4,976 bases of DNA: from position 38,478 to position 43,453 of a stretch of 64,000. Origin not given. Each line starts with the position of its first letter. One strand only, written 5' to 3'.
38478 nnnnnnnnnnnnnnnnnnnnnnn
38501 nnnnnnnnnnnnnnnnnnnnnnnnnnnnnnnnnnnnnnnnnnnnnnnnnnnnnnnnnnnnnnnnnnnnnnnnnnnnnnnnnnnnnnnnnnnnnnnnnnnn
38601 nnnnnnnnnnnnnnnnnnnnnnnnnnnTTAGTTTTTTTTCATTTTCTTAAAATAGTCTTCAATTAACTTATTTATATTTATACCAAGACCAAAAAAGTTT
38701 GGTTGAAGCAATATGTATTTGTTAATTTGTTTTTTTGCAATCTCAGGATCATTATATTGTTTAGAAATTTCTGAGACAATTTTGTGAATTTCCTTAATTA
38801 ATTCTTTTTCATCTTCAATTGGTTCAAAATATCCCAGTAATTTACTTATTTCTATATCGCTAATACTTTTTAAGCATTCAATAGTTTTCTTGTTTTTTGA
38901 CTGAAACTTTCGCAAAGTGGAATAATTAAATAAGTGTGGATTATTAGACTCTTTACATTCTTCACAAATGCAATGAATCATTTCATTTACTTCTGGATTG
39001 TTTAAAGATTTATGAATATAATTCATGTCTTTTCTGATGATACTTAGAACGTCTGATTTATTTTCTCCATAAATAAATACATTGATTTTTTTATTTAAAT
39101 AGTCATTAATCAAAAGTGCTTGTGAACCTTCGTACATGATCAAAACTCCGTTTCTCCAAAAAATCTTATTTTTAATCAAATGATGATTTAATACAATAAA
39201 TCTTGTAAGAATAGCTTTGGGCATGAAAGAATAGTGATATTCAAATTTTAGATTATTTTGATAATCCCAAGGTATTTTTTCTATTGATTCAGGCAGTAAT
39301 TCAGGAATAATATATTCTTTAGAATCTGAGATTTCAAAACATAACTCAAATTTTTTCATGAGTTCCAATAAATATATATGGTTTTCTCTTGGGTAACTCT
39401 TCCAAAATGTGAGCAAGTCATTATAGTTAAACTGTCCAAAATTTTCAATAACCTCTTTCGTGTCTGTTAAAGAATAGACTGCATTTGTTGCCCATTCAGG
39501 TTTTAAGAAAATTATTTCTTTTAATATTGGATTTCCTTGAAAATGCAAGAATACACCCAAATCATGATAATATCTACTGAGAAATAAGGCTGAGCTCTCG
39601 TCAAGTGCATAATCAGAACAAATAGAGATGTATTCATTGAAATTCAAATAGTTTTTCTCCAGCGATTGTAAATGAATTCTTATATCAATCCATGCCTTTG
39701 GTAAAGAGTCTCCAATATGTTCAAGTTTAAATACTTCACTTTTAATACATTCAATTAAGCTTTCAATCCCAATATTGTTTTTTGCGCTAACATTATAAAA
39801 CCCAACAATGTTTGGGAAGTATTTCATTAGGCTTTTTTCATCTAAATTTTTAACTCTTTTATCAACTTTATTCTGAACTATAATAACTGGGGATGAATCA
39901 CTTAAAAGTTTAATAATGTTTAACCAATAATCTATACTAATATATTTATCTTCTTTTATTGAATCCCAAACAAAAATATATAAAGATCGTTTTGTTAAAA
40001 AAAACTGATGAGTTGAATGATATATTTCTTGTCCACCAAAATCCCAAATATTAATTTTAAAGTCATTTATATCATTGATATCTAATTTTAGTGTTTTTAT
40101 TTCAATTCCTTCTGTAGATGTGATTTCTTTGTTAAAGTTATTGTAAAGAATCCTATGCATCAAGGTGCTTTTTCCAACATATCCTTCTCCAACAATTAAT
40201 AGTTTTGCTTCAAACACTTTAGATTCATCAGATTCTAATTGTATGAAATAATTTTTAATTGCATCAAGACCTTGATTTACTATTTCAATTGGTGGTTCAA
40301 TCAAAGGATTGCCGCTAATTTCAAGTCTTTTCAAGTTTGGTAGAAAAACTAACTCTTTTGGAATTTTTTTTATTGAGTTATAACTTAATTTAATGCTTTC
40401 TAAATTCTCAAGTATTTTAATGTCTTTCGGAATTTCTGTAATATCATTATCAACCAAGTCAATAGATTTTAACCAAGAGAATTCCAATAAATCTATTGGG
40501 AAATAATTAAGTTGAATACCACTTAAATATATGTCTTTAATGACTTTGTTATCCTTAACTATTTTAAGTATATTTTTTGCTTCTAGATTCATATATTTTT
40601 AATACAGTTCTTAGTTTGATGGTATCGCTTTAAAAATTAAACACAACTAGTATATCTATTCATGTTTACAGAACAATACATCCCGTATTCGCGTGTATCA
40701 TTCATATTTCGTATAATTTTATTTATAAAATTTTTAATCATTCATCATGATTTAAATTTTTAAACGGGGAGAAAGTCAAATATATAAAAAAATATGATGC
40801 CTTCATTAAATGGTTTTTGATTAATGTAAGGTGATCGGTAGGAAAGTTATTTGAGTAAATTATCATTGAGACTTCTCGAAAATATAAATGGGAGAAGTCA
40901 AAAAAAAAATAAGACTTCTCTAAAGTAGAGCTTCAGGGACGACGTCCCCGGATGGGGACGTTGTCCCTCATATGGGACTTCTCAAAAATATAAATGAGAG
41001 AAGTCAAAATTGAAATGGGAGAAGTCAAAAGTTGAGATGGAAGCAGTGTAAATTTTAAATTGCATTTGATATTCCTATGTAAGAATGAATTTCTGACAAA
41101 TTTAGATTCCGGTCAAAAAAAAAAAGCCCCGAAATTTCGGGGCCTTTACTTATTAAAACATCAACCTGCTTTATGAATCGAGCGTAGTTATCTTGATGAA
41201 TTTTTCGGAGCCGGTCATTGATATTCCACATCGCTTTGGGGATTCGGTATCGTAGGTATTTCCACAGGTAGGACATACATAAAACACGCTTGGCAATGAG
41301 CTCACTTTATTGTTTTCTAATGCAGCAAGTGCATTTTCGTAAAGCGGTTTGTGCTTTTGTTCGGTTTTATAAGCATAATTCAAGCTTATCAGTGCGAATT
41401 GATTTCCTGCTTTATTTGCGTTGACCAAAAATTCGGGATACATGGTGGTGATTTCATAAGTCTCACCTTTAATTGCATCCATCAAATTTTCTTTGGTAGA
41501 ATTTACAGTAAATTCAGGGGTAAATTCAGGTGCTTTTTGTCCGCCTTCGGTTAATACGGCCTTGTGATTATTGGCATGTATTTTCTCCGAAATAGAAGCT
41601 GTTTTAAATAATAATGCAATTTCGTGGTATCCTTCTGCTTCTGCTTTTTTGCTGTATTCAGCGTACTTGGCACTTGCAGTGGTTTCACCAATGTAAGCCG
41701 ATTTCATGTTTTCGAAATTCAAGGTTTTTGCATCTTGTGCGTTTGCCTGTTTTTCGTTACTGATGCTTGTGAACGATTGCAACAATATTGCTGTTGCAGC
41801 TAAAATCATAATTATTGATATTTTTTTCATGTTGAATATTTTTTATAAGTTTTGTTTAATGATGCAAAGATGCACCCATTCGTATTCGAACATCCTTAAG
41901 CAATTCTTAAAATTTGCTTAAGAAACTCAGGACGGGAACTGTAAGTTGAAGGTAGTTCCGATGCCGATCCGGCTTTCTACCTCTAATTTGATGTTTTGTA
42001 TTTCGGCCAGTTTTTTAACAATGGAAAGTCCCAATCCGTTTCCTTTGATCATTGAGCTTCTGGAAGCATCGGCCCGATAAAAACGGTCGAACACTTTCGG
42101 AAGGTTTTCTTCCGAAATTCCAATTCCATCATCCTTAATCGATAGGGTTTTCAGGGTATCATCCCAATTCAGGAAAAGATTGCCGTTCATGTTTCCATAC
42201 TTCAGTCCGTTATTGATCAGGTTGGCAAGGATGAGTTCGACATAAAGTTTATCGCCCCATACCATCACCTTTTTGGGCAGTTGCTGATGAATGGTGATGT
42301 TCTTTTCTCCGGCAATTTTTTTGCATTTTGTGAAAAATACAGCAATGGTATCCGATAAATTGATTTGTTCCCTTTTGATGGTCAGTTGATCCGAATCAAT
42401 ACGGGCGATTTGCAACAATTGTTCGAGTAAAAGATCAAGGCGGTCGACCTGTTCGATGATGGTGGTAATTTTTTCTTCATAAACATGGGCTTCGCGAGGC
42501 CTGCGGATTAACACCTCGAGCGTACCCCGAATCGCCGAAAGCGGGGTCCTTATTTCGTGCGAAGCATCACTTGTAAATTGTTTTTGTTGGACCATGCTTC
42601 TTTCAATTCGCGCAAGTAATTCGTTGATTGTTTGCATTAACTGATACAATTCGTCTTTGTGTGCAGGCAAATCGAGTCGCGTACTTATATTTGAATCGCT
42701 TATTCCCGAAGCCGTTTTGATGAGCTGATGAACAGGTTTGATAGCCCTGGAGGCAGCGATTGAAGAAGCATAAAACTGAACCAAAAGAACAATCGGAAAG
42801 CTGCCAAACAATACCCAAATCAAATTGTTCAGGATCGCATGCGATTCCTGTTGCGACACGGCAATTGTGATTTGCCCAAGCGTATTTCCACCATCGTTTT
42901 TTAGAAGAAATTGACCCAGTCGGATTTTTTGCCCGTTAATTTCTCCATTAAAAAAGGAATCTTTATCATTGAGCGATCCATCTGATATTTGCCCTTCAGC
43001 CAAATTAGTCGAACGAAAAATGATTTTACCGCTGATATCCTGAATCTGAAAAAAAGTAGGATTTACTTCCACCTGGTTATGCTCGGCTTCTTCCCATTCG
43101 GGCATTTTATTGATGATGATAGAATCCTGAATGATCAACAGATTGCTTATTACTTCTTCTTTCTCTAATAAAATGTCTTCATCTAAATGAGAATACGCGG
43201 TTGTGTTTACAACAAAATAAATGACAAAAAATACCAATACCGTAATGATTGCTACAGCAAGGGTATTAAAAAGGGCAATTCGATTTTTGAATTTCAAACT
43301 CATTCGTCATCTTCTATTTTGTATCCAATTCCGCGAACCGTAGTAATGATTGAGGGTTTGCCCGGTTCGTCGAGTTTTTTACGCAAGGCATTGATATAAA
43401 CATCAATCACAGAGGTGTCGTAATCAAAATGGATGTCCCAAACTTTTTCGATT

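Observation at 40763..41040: Dense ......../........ hairpin-iteron array around a 15-bp GC hairpin in the ~580-bp region upstream of the Roco gene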

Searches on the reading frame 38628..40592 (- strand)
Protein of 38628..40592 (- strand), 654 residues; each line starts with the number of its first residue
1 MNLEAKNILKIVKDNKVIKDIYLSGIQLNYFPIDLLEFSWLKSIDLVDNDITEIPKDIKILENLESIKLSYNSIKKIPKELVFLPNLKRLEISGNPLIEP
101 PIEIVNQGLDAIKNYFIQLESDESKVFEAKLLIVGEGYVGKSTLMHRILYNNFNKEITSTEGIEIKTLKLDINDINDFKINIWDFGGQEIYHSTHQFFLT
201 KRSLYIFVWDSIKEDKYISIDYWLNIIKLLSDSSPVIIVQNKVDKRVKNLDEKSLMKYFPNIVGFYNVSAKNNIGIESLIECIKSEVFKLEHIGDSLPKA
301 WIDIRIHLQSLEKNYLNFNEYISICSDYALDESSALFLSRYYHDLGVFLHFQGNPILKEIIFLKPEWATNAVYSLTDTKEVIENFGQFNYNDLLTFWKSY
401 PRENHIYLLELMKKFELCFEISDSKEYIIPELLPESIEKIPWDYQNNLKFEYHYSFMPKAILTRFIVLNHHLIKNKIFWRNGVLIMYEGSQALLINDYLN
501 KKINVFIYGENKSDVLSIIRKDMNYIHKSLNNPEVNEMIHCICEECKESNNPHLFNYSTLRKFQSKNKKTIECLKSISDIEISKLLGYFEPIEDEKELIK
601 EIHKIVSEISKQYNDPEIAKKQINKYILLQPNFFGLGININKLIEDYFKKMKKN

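Call 10: search_protein_families(library=pfam, proteins=[window:38628-40592:-])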
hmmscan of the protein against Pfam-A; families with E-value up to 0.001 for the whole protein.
window:38628-40592:- (654 aa): 11 families
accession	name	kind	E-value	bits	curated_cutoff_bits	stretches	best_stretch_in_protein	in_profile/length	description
PF16095.11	COR-A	-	4e-40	137.5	35.3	1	298-433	1-143/143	C-terminal of Roc, COR-A domain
PF25497.1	COR-B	-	5.7e-32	111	27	1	446-586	2-143/145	C-terminal of Roc, COR-B domain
PF08477.19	Roc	-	9.1e-30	103.8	27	1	130-244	1-119/119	Ras of Complex, Roc, domain of DAPkinase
PF00071.28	Ras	-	5.2e-23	81.8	21.6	1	130-287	1-160/162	Ras family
PF00025.27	Arf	-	7.3e-11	42.3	22.3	1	127-246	13-128/174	ADP-ribosylation factor family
PF13855.12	LRR_8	-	1.1e-10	41.5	27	1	41-97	3-61/61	Leucine rich repeat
PF04670.18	Gtr1_RagA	-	1.5e-08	34.8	22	1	130-339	1-211/232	Gtr1/RagA G protein conserved region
PF12799.13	LRR_4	-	3.7e-08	33.8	27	2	63-99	2-37/44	Leucine Rich repeats (2 copies)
PF01926.29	MMR_HSR1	-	4.9e-06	27.1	21.9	1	131-242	2-113/113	50S ribosome-binding GTPase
PF23598.1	LRR_14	-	1.7e-05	24.2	40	1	40-94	48-102/353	Leucine-rich repeat region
PF00560.39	LRR_1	-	5.2e-05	23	20.6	0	86-102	1-18/23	Leucine Rich Repeat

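Call 12: find_encoding_contigs(protein=window:38628-40592:-, flank=3000, max_places=10)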
Protein window:38628-40592:- (654 aa): 3 contigs read that carry it; 1 place shown.
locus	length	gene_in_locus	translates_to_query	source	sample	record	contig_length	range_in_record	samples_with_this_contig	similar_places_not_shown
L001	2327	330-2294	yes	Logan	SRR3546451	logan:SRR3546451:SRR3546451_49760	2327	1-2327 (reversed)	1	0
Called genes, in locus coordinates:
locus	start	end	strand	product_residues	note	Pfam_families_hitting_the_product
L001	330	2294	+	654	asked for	PF13855:LRR_8, PF12799:LRR_4 (weak), PF00025:Arf, PF00071:Ras, PF04670:Gtr1_RagA, PF08477:Roc, PF16095:COR-A, PF25497:COR-B, +2 more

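Call 22: find_homologous_proteins(query=window:38628-40592:-)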
Query window:38628-40592:- (654 aa): 5939 proteins with E <= 0.001 among 8000 candidates; the best 120 are listed.
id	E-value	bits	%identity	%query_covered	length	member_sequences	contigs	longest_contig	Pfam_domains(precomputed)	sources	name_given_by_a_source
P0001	0.0e+0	1448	100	100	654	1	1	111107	PF23598.2,PF01926.30,PF25497.2,PF00025.28,PF08477.20,PF12799.14,PF13855.13,PF16095.12,PF04670.19,PF00071.29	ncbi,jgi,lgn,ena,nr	ncbi:MAG: hypothetical protein CVU00_00150 [Bacteroidetes bacterium HGW-Bacteroidetes-17]|jgi:small 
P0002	0.0e+0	1081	73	100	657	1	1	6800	PF01926.30,PF25497.2,PF00025.28,PF08477.20,PF12799.14,PF13855.13,PF16095.12,PF04670.19,PF00071.29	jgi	-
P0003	7.5e-295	998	67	99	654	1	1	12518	PF01926.30,PF25497.2,PF00025.28,PF00560.40,PF08477.20,PF12799.14,PF13855.13,PF16095.12,PF00071.29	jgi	jgi:small GTP-binding protein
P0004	6.3e-269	912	63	98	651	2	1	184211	PF23598.2,PF25497.2,PF00025.28,PF00560.40,PF08477.20,PF12799.14,PF13855.13,PF16095.12,PF04670.19,PF00071.29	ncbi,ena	-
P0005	6.6e-251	853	60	99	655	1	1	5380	PF23598.2,PF25497.2,PF00025.28,PF00560.40,PF08477.20,PF12799.14,PF13855.13,PF16095.12,PF04670.19,PF00071.29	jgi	-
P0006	6.4e-216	737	48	88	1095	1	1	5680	PF23598.2,PF01926.30,PF00025.28,PF08477.20,PF13855.13,PF04670.19,PF13516.13,PF25497.2,PF00560.40,PF12799.14,PF16095.12,PF00071.29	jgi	-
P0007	9.7e-207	707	49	97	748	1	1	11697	PF23598.2,PF25497.2,PF00025.28,PF00560.40,PF08477.20,PF12799.14,PF13855.13,PF16095.12,PF04670.19,PF00071.29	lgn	-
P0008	8.2e-206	704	49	97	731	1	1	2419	PF23598.2,PF25497.2,PF00025.28,PF00560.40,PF08477.20,PF12799.14,PF13855.13,PF23211.1,PF16095.12,PF04670.19,PF00071.29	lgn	-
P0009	9.3e-206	704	52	88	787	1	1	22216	PF23598.2,PF01926.30,PF00025.28,PF08477.20,PF03193.23,PF13855.13,PF04670.19,PF25497.2,PF00560.40,PF12799.14,PF00009.34,PF23286.1,PF16095.12,PF00071.29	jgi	jgi:small GTP-binding protein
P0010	4.5e-204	698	48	87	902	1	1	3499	PF23598.2,PF25497.2,PF00025.28,PF00560.40,PF08477.20,PF12799.14,PF23286.1,PF13855.13,PF23211.1,PF16095.12,PF00071.29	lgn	-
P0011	4.5e-203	695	48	88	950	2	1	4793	PF23598.2,PF00025.28,PF08477.20,PF13855.13,PF23211.1,PF04670.19,PF13516.13,PF25497.2,PF25019.1,PF00560.40,PF12799.14,PF16095.12,PF00071.29,PF23952.2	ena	-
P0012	2.7e-202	692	51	87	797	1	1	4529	PF23598.2,PF01926.30,PF00025.28,PF08477.20,PF13855.13,PF23211.1,PF04670.19,PF25497.2,PF00560.40,PF12799.14,PF16095.12,PF00071.29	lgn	-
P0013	1.5e-201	690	47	89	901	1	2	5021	PF23598.2,PF00025.28,PF08477.20,PF13855.13,PF23211.1,PF04670.19,PF25497.2,PF00560.40,PF12799.14,PF23286.1,PF16095.12,PF00071.29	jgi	jgi:small GTP-binding protein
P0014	5.2e-200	685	51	97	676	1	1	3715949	PF01926.30,PF25497.2,PF00025.28,PF08477.20,PF12799.14,PF03193.23,PF13855.13,PF16095.12,PF00071.29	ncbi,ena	-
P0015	6.7e-200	684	49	97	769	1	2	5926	PF23598.2,PF25497.2,PF00025.28,PF08477.20,PF12799.14,PF13855.13,PF16095.12,PF04670.19,PF00071.29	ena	-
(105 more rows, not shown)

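Call 23: find_encoding_contigs(protein=P0002, flank=5000, max_places=3)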
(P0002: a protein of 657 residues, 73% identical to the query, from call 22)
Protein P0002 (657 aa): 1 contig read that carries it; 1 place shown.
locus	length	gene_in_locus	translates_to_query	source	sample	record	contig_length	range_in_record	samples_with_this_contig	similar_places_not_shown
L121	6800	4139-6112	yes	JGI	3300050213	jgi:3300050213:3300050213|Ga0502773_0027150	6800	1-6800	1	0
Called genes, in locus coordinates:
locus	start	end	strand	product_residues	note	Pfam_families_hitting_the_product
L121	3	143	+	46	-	?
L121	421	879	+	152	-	-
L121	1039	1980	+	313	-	PF16872:putAbiC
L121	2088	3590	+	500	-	PF01548:DEDD_Tnp_IS110, PF02371:Transposase_20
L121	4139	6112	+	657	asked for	PF13855:LRR_8, PF00025:Arf, PF00071:Ras, PF01926:MMR_HSR1 (weak), PF04670:Gtr1_RagA (weak), PF08477:Roc, PF16095:COR-A, PF25497:COR-B, +1 more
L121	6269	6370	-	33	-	-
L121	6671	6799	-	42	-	?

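Call 24: find_encoding_contigs(protein=P0003, flank=5000, max_places=3)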
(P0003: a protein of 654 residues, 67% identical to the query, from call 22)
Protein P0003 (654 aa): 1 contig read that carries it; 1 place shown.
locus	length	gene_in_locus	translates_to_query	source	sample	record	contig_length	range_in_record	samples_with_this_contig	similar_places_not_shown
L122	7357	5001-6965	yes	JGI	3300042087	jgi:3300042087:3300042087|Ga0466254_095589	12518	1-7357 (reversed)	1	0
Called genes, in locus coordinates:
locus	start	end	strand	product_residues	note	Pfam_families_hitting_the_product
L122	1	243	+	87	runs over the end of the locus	PF06013:WXG100 (weak)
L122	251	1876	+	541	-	-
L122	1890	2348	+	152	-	-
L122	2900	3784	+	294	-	-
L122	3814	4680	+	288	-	-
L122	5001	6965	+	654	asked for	PF01926:MMR_HSR1 (faint), PF12799:LRR_4 (weak), PF13855:LRR_8, PF00025:Arf, PF00071:Ras, PF08477:Roc, PF16095:COR-A, PF25497:COR-B, +1 more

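Call 25: find_encoding_contigs(protein=P0004, flank=5000, max_places=3)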
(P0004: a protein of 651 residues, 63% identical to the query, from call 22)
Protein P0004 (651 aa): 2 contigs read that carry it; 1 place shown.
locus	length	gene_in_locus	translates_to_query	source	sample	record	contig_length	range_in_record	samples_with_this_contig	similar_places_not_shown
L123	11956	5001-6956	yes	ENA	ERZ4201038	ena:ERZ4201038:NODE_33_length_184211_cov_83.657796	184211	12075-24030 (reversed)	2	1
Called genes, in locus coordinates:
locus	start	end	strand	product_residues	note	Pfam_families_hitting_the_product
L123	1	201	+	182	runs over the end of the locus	-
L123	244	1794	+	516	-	PF18962:Por_Secre_tail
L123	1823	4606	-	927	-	PF00133:tRNA-synt_1, PF09334:tRNA-synt_1g, PF13603:tRNA-synt_1_2, PF08264:Anticodon_1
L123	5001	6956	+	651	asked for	PF23598:LRR_14 (weak), PF13855:LRR_8, PF12799:LRR_4, PF00025:Arf, PF00071:Ras, PF08477:Roc, PF16095:COR-A, PF25497:COR-B, +2 more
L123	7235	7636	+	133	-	-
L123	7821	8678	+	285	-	PF14219:DUF4328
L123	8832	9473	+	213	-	PF20594:DUF6794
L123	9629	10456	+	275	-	-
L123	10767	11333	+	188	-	PF00027:cNMP_binding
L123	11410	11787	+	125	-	PF01243:PNPOx_N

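Call 47: search_protein_families(library=padloc, proteins=[window:38628-40592:-], max_evalue=0.01)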
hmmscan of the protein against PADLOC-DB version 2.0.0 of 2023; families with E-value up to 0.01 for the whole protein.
window:38628-40592:- (654 aa): 0 families

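Call 48: search_protein_families(library=ncbifam, proteins=[window:38628-40592:-], max_evalue=0.01)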
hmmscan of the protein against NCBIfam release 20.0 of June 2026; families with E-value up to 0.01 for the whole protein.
window:38628-40592:- (654 aa): 7 families
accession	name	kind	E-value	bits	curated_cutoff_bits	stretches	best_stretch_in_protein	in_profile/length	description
TIGR00231.1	small_GTP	domain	1.1e-17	64.2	42.5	1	129-284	4-163/164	GTP-binding protein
NF041351.1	XopL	equivalog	1.1e-08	34.3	500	1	8-98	44-133/497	type III secretion system leucine-rich repeat domain-containing effector XopL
NF041381.1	XopAC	subfamily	1.8e-08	33.6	450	1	16-97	66-149/451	XopAC/AvrAC family type III secretion system effector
TIGR03594.1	GTPase_EngA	equivalog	5.3e-06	25.7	306.7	1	131-288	3-161/432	ribosome biogenesis GTPase Der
NF041400.1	XopAE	equivalog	0.00014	20.9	600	1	20-96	70-148/478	type III secretion system effector XopAE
NF000908.1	PRK00089.1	equivalog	0.0027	17.1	237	0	226-287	102-167/291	GTPase Era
NF009156.0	PRK12497.4-2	equivalog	0.0088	16.4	162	0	143-207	20-83/114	YraN family protein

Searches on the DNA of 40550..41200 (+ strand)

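Call 13: search_rna_families(source=window, start=40550, end=41200, threshold=evalue, max_evalue=10)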
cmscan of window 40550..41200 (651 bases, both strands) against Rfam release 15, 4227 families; matches with E-value up to 10: 37.
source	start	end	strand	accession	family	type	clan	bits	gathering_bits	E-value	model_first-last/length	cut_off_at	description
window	41079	41179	-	RF01770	rimP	Cis-reg; leader;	-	31.6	47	0.0035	1-102/102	no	Gammaprotebacteria rimP leader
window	41117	41172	-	RF01859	Phe_leader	Cis-reg; leader;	-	27.4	55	0.022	1-125/125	no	Phenylalanine leader peptide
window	41091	41194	+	RF01770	rimP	Cis-reg; leader;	-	27.4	47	0.028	1-102/102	no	Gammaprotebacteria rimP leader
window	41031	41151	+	RF01470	rli38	Gene; sRNA;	-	24.8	49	0.4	1-150/150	no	Listeria sRNA rli38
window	41115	41183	-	RF02371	PyrG_leader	Cis-reg; leader;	-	24.1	65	0.8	1-78/78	no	PyrG leader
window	41119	41200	-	RF00512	Leu_leader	Cis-reg; leader;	-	21.9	50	0.044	33-148/148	5'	Leucine operon leader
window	41066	41155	+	RF02029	sraA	Gene; sRNA;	-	20.7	56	1.3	1-95/95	no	sraA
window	41108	41197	-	RF02362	Yfr10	Gene; sRNA;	-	19.6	43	3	1-78/78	no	Cyanobacterial functional RNA 10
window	41115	41200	-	RF02079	STnc180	Gene; sRNA;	-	19.5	50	0.2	149-208/208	5'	Enterobacterial sRNA STnc180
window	41076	41152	+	RF01859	Phe_leader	Cis-reg; leader;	-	19.4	55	1.3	1-125/125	no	Phenylalanine leader peptide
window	41076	41160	+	RF00121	MicC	Gene; sRNA;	-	19.4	90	3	1-123/123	no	MicC RNA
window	40860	40913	+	RF00736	mir-320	Gene; miRNA;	-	19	55.5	0.15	1-76/76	no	mir-320 microRNA precursor family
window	40880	40928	-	RF03858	mir-1991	Gene; miRNA;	-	18.8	66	1.1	1-66/66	no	mir-1991 microRNA precursor family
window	41117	41165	-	RF02495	ohsC_RNA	Gene; antitoxin;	-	18.8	50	3.8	1-77/77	no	Oppression of Hydrophobic ORF by sRNA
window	41113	41150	-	RF00489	ctRNA_p42d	Gene; antisense;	-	18.5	50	0.37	1-46/46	no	ctRNA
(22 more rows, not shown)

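Call 68: search_dna_similar(query=window:40860-41035:+, collection=plasmids, mode=distant, max_evalue=0.01, max_rows=10)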
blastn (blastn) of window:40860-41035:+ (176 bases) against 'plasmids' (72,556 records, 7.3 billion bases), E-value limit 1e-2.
No match.

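Call 69: search_dna_similar(query=window:40860-41035:+, collection=phages, mode=distant, max_evalue=0.01, max_rows=10)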
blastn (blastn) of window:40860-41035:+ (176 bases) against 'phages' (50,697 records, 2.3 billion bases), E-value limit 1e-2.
No match.
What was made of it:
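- On Replication-origin iterons: There were no plasmid or phage matches (calls 68, 69).
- Tried and rejected: BLAST of the array against plasmids and phages found no match (calls 68, 69).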

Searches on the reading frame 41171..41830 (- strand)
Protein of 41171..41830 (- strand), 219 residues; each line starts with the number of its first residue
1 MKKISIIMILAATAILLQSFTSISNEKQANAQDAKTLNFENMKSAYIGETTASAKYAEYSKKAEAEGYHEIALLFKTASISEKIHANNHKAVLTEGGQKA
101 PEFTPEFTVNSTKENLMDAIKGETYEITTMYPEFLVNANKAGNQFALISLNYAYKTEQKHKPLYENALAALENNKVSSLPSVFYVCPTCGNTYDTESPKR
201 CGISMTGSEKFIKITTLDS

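Call 10: search_protein_families(library=pfam, proteins=[window:41171-41830:-])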
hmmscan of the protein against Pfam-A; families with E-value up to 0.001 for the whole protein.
window:41171-41830:- (219 aa): 1 family
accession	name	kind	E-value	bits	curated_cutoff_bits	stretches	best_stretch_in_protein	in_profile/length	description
PF02915.23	Rubrerythrin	-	1.5e-19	71.2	22.8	1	40-167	1-136/137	Rubrerythrin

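Call 17: find_encoding_contigs(protein=window:41171-41830:-, flank=6000, max_places=10)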
Protein window:41171-41830:- (219 aa): no gene with exactly this product is on record in the collection.
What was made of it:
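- Tried and rejected: A look-up of the 219-aa rubrerythrin ORF found nothing on record (call 17).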

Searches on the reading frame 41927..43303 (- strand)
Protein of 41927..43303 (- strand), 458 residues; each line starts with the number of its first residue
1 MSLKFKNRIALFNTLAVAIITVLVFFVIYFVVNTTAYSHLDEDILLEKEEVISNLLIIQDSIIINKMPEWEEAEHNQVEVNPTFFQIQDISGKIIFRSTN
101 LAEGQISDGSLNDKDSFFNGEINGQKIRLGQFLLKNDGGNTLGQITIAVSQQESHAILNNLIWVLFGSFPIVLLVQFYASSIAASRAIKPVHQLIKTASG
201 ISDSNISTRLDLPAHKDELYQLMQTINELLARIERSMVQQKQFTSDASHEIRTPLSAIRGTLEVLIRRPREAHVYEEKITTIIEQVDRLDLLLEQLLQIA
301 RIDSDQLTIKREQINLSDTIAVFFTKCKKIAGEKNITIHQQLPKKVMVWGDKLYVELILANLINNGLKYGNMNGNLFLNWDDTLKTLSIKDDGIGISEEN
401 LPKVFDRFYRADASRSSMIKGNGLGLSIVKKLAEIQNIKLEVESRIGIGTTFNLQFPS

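Call 10: search_protein_families(library=pfam, proteins=[window:41927-43303:-])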
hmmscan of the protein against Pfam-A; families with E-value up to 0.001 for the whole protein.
window:41927-43303:- (458 aa): 4 families
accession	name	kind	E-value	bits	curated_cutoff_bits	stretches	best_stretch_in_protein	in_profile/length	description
PF02518.31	HATPase_c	-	1.6e-21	77.2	26.4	1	351-457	2-108/111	Histidine kinase-, DNA gyrase B-, and HSP90-like ATPase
PF00512.31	HisKA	-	4e-17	62.4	26.9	1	240-304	2-65/66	His Kinase A (phospho-acceptor) domain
PF00672.30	HAMP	-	1.5e-06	28.9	25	1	184-234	3-52/53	HAMP domain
PF08521.16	2CSK_N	-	2.5e-05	24.8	23.2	1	19-152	3-129/140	Two-component sensor kinase N-terminal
